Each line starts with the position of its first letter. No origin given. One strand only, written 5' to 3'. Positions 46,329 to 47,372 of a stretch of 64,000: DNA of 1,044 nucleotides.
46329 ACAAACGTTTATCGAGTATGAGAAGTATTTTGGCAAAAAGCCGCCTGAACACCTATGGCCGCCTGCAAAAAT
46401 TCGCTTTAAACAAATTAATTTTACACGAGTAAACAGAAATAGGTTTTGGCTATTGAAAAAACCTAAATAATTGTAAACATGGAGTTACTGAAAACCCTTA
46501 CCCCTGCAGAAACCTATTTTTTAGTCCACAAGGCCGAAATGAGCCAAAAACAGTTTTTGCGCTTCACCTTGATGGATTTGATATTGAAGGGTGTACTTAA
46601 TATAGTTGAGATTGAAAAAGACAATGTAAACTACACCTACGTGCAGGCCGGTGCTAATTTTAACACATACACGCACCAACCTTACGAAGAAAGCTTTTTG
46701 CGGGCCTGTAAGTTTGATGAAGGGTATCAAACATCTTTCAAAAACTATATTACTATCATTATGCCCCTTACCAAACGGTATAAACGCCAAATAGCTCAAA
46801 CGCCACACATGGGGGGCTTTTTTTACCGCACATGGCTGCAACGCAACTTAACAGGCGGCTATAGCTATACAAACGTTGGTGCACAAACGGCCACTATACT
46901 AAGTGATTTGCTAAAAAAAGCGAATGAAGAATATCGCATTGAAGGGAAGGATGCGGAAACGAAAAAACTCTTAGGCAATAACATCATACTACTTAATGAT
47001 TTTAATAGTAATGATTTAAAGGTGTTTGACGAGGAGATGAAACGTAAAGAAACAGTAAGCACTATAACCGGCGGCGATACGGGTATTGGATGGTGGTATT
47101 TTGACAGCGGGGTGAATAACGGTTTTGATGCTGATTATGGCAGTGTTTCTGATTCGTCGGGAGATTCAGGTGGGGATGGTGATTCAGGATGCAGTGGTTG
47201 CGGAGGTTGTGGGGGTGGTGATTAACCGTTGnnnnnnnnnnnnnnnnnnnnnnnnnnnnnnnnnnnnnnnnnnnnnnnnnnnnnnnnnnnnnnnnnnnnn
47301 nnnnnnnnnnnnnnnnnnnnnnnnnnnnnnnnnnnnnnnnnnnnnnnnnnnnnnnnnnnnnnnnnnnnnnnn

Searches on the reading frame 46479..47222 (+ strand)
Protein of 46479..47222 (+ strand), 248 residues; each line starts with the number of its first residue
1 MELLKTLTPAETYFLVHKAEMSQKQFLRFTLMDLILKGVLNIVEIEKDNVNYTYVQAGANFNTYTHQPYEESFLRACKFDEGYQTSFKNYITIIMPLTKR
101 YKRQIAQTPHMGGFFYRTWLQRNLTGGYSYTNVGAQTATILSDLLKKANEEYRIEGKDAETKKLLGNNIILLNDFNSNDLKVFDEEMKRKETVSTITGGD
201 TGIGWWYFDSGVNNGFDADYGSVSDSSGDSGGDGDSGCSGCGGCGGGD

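Call 51: search_protein_families(library=pfam, proteins=[window:46479-47222:+], max_evalue=0.001)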
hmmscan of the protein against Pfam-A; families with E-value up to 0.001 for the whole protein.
window:46479-47222:+ (248 aa): 1 family
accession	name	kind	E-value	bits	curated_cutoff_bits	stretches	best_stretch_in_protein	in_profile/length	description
PF20990.2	DUF2207_C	-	0.00049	20.3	33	1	7-88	12-92/247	Predicted membrane protein (DUF2207) C-terminal domain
